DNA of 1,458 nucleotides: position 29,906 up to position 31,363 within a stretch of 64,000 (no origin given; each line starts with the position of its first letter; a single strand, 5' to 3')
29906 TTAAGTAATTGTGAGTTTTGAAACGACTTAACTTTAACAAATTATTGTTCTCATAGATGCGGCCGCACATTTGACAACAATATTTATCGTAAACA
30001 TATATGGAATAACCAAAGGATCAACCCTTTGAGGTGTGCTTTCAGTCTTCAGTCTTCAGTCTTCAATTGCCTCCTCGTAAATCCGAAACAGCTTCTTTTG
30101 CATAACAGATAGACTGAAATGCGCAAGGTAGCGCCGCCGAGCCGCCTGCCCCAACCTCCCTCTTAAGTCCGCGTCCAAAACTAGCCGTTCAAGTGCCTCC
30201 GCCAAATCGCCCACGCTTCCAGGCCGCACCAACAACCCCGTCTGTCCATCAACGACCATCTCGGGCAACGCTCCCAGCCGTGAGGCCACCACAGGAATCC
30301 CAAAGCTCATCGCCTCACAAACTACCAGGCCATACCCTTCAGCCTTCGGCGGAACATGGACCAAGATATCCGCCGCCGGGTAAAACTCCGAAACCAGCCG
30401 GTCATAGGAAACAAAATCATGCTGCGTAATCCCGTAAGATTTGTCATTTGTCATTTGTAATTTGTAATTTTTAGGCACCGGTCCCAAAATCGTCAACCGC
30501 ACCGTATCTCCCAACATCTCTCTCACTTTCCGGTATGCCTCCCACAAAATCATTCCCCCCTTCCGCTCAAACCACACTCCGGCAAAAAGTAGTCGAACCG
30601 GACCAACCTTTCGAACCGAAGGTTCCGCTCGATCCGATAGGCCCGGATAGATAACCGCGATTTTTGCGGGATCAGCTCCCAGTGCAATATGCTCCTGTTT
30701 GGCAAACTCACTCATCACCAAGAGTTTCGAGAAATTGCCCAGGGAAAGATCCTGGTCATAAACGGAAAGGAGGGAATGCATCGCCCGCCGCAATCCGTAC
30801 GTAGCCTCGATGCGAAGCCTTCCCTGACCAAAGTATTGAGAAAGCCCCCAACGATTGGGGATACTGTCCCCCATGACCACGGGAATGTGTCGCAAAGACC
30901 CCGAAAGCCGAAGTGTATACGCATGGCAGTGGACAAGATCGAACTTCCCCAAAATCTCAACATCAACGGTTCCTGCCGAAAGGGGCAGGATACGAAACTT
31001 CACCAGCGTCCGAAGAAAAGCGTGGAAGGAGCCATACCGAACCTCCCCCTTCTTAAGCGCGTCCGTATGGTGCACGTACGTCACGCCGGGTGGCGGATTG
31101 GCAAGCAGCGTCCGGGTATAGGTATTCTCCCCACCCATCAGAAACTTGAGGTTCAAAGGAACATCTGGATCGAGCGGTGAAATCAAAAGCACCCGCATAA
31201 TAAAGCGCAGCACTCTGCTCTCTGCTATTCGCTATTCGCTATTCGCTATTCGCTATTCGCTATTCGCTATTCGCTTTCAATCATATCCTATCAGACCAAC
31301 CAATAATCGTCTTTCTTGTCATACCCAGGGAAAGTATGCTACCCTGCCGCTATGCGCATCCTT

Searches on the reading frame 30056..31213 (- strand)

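Call 102: search_protein_families(library=pfam, proteins=[window:30056-31213:-], max_evalue=0.001)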
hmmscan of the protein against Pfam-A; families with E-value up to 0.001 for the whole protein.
window:30056-31213:- (385 aa): 6 families
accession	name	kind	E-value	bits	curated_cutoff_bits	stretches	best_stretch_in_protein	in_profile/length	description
PF00534.26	Glycos_transf_1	-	3.8e-27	95.3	26.4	1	202-361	12-172/172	Glycosyl transferases group 1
PF13692.12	Glyco_trans_1_4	-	1.4e-24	87.4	27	1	207-346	3-141/142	Glycosyl transferases group 1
PF13524.12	Glyco_trans_1_2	-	5.1e-09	36.7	25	1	236-368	13-135/144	Glycosyl transferase-like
PF20706.3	GT4-conflict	-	1.7e-08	34.3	26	1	180-312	169-312/385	Family 4 Glycosyltransferase in conflict systems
PF13439.12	Glyco_transf_4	-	1.8e-06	28.5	28.5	1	59-192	39-166/170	Glycosyltransferase Family 4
PF13579.12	Glyco_trans_4_4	-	1.9e-05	25.5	29.7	0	88-191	69-158/158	Glycosyl transferase 4-like domain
